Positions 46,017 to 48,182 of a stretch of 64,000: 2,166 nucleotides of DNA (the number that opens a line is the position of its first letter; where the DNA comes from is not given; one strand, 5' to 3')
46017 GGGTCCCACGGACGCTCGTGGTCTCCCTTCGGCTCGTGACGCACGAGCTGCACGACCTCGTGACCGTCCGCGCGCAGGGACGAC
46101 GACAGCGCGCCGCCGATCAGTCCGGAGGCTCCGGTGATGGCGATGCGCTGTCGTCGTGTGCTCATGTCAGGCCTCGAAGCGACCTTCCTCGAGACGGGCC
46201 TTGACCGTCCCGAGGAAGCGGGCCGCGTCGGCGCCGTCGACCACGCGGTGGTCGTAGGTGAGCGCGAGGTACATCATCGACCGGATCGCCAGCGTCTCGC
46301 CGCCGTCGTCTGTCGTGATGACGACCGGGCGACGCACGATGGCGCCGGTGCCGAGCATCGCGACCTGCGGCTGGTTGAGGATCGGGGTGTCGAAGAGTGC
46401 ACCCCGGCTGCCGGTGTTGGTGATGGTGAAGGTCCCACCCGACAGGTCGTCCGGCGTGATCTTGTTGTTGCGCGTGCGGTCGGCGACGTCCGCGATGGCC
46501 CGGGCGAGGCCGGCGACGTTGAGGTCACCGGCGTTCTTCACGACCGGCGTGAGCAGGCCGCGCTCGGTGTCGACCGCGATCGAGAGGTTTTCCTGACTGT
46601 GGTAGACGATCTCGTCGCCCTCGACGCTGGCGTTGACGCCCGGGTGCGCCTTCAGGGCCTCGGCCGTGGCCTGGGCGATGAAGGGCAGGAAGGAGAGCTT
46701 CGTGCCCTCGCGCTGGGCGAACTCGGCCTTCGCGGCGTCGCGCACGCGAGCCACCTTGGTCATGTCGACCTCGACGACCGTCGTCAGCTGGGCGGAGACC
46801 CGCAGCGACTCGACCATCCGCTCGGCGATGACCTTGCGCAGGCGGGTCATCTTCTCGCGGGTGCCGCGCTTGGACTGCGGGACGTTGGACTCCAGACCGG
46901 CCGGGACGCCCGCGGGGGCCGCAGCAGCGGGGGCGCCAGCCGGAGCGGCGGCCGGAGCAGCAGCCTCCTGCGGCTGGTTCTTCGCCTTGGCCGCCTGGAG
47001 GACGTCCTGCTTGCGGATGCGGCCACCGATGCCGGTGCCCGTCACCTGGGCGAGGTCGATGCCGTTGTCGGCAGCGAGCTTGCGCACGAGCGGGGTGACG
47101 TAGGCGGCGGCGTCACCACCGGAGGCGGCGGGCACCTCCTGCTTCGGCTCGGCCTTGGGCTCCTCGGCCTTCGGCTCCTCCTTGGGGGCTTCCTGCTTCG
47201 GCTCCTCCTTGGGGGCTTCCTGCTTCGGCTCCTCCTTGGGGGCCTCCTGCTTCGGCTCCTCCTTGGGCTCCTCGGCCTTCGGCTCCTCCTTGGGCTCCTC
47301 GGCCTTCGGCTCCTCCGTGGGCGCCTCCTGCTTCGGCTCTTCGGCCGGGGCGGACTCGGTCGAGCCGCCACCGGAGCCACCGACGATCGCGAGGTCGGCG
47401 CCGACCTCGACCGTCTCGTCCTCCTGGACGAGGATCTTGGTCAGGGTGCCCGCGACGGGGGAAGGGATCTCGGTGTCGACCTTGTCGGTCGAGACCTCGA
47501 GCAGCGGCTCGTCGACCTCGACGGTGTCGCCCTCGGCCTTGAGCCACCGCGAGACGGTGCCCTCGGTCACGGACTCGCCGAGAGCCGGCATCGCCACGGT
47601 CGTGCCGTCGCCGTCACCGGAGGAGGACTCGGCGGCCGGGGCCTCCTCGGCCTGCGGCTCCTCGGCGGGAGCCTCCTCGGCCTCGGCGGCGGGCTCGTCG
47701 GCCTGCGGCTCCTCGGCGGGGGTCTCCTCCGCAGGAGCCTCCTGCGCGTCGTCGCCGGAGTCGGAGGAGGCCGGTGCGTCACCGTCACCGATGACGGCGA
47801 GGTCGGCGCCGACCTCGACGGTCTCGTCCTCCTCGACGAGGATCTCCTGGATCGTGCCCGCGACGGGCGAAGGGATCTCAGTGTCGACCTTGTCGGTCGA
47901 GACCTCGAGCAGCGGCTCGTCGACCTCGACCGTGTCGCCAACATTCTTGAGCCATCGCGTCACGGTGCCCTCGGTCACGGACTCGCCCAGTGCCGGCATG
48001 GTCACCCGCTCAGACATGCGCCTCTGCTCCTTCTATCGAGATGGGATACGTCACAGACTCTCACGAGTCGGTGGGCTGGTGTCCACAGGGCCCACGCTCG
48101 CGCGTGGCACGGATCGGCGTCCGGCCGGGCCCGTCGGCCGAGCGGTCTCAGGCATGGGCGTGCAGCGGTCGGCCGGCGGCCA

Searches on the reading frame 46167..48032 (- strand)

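Call 9: search_protein_families(library=pfam, proteins=[window:46167-48032:-], max_evalue=0.001)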
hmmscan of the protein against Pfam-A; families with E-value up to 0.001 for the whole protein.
window:46167-48032:- (621 aa): 6 families
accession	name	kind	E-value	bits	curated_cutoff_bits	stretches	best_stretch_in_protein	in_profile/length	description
PF00198.28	2-oxoacid_dh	-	2.1e-77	260.2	23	1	390-616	4-226/232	2-oxoacid dehydrogenases acyltransferase (catalytic domain)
PF00364.28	Biotin_lipoyl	-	1.5e-45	153.4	22.1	2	9-81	2-73/73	Biotin-requiring enzyme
PF02817.22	E3_binding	-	2.1e-15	57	23.7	1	311-345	2-36/36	e3 binding domain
PF13533.13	Biotin_lipoyl_2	-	1.8e-05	24.9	29.8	0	189-211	3-25/32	Biotin-lipoyl like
PF01597.25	GCV_H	-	0.00017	21.9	22.2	0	25-64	35-74/122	Glycine cleavage H-protein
PF13437.12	HlyD_3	-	0.00065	20.8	22.2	0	53-84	2-33/106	HlyD family secretion protein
